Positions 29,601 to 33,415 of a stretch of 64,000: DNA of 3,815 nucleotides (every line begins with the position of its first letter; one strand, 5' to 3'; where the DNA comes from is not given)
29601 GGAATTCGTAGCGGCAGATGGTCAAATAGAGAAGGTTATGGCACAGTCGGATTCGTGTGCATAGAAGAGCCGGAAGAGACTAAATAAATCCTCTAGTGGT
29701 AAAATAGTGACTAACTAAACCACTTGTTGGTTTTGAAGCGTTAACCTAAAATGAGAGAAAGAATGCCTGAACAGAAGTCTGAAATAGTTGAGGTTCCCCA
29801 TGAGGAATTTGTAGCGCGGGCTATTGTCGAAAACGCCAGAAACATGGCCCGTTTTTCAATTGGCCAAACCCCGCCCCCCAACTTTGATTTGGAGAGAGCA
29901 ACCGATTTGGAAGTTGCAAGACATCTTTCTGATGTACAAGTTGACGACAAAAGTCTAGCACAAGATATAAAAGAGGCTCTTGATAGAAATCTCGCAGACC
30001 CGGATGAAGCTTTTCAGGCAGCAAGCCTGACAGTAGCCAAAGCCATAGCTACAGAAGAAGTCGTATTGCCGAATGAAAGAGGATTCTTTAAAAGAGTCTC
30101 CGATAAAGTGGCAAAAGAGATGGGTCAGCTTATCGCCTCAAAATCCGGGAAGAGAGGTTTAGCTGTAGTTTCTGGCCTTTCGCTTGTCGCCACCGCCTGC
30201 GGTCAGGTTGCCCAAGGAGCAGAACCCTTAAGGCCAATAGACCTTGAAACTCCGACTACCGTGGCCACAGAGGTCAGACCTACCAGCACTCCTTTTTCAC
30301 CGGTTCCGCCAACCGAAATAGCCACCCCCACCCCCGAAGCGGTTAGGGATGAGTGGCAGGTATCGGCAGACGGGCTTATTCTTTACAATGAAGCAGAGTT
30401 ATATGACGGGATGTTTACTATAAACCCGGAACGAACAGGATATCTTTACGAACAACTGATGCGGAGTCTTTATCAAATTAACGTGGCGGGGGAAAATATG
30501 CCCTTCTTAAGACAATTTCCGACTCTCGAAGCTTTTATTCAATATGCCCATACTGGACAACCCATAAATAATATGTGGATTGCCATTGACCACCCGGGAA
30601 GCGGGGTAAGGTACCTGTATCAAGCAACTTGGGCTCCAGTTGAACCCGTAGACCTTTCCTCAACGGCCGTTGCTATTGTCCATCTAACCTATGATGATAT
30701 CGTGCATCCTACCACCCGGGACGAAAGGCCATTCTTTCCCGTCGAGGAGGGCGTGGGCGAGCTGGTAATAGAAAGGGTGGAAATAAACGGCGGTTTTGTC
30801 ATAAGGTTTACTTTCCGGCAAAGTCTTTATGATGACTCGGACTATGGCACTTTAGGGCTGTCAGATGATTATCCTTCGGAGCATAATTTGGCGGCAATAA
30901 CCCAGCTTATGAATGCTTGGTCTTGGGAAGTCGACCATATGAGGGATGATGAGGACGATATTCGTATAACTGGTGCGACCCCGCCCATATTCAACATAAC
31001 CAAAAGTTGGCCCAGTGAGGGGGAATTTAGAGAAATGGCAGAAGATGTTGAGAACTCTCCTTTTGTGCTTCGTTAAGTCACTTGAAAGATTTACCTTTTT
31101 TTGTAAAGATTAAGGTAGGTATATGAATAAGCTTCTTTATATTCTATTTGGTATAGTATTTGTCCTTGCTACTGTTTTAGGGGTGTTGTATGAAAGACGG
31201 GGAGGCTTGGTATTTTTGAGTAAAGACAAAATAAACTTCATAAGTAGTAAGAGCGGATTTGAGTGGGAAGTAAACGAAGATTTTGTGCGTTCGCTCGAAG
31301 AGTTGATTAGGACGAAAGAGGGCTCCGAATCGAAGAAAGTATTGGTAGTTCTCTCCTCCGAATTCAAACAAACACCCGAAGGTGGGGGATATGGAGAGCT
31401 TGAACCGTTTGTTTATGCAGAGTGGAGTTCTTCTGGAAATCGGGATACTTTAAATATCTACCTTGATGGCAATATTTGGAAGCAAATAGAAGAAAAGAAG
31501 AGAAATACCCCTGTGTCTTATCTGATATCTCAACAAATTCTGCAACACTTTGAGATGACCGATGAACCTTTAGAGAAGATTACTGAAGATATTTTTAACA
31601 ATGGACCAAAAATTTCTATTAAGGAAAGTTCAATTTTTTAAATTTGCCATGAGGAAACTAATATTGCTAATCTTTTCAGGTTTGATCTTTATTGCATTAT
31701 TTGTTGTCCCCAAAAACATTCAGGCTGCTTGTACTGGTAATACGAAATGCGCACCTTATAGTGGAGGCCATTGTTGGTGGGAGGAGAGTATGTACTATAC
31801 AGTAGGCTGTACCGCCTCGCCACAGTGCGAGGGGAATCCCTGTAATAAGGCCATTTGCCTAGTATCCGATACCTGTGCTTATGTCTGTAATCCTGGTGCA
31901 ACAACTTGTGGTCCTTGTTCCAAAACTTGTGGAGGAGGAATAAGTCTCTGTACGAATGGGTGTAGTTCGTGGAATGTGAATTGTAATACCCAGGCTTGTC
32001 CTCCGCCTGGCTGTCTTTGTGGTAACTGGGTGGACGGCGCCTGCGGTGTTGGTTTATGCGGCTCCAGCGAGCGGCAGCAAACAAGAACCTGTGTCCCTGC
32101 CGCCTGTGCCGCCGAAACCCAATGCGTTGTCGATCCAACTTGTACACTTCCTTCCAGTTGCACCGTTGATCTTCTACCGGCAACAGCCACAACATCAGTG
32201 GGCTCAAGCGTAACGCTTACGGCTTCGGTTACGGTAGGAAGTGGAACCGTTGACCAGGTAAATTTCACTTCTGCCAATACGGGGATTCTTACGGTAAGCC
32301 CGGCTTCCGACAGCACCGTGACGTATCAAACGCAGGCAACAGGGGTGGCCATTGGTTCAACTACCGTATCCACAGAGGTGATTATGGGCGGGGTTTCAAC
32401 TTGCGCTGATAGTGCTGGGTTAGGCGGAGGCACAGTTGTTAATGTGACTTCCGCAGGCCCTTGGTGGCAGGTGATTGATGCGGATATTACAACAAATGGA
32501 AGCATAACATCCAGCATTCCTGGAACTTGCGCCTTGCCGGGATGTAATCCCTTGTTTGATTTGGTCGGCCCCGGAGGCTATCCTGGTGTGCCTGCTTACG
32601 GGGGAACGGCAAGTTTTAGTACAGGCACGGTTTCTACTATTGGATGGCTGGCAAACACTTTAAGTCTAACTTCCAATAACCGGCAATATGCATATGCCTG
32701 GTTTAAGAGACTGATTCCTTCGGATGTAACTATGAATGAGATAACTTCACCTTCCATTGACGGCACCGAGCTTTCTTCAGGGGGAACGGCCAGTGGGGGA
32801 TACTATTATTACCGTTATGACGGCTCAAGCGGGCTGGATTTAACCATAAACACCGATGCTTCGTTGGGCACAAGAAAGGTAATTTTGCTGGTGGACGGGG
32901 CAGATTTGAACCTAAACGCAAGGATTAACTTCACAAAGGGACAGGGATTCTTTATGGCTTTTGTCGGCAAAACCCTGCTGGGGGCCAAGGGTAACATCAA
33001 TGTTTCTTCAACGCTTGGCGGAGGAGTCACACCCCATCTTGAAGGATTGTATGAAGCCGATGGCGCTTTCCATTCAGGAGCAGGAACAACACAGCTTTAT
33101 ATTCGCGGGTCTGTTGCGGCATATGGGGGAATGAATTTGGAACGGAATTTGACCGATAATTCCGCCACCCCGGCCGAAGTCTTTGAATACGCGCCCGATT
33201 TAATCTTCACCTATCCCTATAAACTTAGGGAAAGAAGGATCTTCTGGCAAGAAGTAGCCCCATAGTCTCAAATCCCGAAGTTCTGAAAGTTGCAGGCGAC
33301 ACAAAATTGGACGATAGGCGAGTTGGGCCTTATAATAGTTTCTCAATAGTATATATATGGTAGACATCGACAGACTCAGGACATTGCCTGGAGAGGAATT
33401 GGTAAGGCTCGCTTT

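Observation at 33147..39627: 119-bp perfect direct repeats (gene 3' end + orphan fragment) bracket a 6.2-kb tRNA-containing cassette: attL/attR-like signature without an integrase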

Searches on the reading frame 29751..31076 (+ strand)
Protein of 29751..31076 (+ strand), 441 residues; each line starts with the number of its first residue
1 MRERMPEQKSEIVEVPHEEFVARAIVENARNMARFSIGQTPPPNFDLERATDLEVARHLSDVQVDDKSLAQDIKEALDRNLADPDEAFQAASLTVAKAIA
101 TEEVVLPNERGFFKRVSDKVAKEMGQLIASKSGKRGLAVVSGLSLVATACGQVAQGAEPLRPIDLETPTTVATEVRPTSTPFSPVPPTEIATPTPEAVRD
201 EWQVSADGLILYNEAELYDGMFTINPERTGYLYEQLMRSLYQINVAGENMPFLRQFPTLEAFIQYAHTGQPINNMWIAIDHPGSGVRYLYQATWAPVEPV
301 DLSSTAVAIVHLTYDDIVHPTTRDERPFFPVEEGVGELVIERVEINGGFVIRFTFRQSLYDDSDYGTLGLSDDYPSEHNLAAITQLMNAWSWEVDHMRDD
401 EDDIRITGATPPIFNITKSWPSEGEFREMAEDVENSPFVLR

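Call 19: search_protein_families(library=pfam, proteins=[window:29751-31076:+], max_evalue=0.01)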
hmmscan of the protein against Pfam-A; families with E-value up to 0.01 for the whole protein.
window:29751-31076:+ (441 aa): 0 families

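Call 74: find_encoding_contigs(protein=window:29751-31076:+, flank=10000, max_places=4)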
Protein window:29751-31076:+ (441 aa): no gene with exactly this product is on record in the collection.

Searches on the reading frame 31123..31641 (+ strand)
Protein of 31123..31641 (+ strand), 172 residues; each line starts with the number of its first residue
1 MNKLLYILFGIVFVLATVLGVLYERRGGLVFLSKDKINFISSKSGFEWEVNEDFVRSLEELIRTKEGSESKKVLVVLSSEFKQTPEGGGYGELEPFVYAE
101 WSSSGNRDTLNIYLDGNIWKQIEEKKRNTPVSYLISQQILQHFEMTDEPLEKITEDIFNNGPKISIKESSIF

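Call 19: search_protein_families(library=pfam, proteins=[window:31123-31641:+], max_evalue=0.01)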
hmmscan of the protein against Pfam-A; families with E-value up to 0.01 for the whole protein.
window:31123-31641:+ (172 aa): 0 families

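Call 75: find_encoding_contigs(protein=window:31123-31641:+, flank=10000, max_places=4)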
Protein window:31123-31641:+ (172 aa): 1 contig read that carries it; 1 place shown.
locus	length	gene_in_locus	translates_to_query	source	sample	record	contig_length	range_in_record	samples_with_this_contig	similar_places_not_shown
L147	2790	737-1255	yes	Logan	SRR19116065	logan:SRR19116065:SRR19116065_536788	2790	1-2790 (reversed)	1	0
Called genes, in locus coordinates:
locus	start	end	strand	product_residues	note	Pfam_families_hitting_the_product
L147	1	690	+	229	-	?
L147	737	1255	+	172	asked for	-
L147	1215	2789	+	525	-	?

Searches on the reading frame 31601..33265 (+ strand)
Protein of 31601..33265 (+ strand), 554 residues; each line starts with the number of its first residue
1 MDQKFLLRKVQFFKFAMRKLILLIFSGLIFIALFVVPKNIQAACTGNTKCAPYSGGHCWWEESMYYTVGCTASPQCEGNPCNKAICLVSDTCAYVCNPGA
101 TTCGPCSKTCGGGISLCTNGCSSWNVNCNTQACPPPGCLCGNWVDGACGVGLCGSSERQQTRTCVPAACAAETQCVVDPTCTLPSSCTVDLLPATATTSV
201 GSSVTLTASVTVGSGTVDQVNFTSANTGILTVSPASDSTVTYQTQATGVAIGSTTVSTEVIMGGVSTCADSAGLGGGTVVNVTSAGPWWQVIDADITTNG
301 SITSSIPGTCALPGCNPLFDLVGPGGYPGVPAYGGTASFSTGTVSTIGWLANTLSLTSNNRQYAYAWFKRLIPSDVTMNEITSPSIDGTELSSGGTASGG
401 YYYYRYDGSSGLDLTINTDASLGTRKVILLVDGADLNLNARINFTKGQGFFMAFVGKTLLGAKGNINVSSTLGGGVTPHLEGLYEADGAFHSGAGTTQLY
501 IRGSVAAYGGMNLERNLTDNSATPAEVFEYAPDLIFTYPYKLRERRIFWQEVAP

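Call 7: search_protein_families(library=pfam, proteins=[window:31601-33265:+], max_evalue=0.01)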
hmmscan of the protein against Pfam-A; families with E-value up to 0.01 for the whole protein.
window:31601-33265:+ (554 aa): 1 family
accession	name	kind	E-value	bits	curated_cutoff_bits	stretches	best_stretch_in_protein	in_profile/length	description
PF02368.24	Big_2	-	0.0089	16.4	22.8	0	189-257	5-65/79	Bacterial Ig-like domain (group 2)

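Call 8: search_protein_families(library=ncbifam, proteins=[window:31601-33265:+], max_evalue=0.01)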
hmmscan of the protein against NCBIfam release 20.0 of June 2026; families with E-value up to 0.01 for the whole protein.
window:31601-33265:+ (554 aa): 0 families

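Call 9: find_encoding_contigs(protein=window:31601-33265:+, flank=10000, max_places=10)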
Protein window:31601-33265:+ (554 aa): no gene with exactly this product is on record in the collection.

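Call 20: find_homologous_proteins(query=window:31601-33262:+, max_evalue=0.001)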
Query window:31601-33262:+ (554 aa): 72 proteins with E <= 0.001 among 8000 candidates.
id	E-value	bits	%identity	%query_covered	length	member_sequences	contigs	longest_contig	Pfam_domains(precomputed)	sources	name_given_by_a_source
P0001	0.0e+0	1022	86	96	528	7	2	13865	-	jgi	-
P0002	2.3e-207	708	61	100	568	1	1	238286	-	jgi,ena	-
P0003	5.6e-170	585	54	93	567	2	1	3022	-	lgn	-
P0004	1.2e-161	557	74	59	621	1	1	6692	-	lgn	-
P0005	6.4e-154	532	59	82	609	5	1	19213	-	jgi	-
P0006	6.8e-127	443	52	74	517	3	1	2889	-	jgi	jgi:hypothetical protein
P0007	2.3e-125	437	44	100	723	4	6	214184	-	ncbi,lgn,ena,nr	ncbi:hypothetical protein KKH23_01775 [Patescibacteria group bacterium]|nr:hypothetical protein [Pat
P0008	2.9e-125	437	53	72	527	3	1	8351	-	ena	-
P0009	1.0e-124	435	52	76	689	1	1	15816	-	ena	-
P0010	2.4e-119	418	50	76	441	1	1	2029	-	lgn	-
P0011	1.0e-118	416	50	78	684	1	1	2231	-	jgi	jgi:hypothetical protein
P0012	7.1e-118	413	43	97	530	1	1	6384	-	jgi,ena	-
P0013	2.2e-117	411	54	74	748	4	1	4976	-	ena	-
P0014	1.4e-115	405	49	84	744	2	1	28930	-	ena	-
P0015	1.8e-114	401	44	97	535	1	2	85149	-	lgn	-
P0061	2.3e-78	282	46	69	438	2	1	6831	-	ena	-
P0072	2.4e-38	150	47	32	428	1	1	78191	-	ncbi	-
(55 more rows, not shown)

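Call 22: find_encoding_contigs(protein=P0001, flank=10000, max_places=6)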
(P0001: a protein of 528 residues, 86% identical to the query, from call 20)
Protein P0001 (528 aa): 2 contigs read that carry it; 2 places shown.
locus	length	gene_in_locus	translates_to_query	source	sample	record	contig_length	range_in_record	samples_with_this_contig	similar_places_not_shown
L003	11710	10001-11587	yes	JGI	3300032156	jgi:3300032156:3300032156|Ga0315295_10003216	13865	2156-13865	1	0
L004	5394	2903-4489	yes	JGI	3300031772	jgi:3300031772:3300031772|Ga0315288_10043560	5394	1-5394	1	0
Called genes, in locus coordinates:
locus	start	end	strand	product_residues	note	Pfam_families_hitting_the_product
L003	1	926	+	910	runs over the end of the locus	PF13196:DUF4012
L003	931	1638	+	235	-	PF01386:Ribosomal_L25p, PF14693:Ribosomal_TL5_C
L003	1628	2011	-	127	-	-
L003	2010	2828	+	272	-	-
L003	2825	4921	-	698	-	PF00133:tRNA-synt_1, PF09334:tRNA-synt_1g, PF13603:tRNA-synt_1_2, PF09334:tRNA-synt_1g (weak), PF08264:Anticodon_1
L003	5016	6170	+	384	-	-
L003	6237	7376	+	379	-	-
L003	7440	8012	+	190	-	-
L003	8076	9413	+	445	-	-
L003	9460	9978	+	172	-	-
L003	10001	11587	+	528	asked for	-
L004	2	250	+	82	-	?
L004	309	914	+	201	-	-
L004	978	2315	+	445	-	-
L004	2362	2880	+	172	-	-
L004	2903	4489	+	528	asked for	-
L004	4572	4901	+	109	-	PF18924:DUF5674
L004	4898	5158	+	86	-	-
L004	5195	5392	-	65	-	?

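Call 23: find_encoding_contigs(protein=P0004, flank=10000, max_places=6)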
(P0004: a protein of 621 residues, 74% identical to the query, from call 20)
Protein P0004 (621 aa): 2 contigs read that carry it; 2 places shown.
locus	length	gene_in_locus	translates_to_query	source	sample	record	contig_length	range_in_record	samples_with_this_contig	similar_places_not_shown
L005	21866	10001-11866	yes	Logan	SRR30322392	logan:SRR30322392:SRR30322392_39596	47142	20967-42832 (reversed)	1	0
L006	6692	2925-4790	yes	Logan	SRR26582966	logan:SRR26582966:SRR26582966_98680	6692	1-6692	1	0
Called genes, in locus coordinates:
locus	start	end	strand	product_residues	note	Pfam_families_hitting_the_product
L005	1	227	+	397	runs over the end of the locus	PF04932:Wzy_C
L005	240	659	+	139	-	PF00075:RNase_H, PF13456:RVT_3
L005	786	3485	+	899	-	PF13196:DUF4012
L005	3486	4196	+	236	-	PF01386:Ribosomal_L25p, PF14693:Ribosomal_TL5_C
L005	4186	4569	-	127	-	-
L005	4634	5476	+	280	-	-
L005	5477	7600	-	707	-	PF00133:tRNA-synt_1, PF09334:tRNA-synt_1g, PF13603:tRNA-synt_1_2, PF09334:tRNA-synt_1g, PF08264:Anticodon_1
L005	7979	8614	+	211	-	-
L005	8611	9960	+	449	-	-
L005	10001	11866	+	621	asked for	-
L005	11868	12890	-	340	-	PF00814:TsaD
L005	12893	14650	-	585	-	PF12229:PG_binding_4 (weak), PF04294:VanW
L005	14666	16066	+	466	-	PF01547:SBP_bac_1, PF13416:SBP_bac_8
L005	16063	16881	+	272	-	-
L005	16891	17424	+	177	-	PF00156:Pribosyltran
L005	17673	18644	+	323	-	PF01048:PNP_UDP_1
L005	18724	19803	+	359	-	-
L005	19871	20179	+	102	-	PF00166:Cpn10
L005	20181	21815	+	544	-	PF00118:Cpn60_TCP1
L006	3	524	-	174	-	?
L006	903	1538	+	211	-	-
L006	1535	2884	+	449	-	-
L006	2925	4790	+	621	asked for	-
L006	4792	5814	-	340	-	PF00814:TsaD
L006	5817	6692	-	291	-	?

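Call 24: find_encoding_contigs(protein=P0002, flank=10000, max_places=6)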
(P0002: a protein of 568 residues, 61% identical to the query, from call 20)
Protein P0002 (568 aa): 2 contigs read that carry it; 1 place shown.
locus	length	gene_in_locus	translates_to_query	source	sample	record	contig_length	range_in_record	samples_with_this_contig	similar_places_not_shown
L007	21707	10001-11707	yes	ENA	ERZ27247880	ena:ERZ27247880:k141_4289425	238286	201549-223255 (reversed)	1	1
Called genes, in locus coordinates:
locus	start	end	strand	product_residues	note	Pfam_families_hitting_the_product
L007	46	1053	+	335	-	PF00022:Actin (weak), PF06723:MreB_Mbl, PF00012:HSP70, PF14450:FtsA (weak)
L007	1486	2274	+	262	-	PF03808:Glyco_tran_WecG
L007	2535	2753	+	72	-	PF12728:HTH_17, PF13411:MerR_1, PF00376:MerR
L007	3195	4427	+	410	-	PF04055:Radical_SAM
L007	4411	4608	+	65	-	-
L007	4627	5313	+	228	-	PF13485:Peptidase_MA_2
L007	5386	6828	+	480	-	PF04055:Radical_SAM, PF19238:Radical_SAM_2 (faint), PF13186:SPASM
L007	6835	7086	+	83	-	-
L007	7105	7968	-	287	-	-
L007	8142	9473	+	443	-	-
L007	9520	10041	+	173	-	-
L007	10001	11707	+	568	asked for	-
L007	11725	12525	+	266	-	PF00696:AA_kinase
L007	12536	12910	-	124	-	-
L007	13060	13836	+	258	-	PF14402:7TM_transglut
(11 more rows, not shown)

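Call 50: search_protein_families(library=pfam, proteins=[L004:4572-4901:+, L004:4898-5158:+, L005:8611-9960:+, L005:7979-8614:+], max_evalue=0.01)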
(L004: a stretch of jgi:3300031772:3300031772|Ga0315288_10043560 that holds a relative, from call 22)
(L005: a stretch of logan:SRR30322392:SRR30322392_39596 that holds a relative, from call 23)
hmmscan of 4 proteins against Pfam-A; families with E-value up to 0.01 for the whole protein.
L004:4572-4901:+ (109 aa): 1 family
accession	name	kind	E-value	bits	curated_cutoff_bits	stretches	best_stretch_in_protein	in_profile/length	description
PF18924.5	DUF5674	-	4.4e-28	97.9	27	1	4-107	2-109/109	Protein of unknown function (DUF5674)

L004:4898-5158:+ (86 aa): 0 families

L005:8611-9960:+ (449 aa): 0 families

L005:7979-8614:+ (211 aa): 0 families
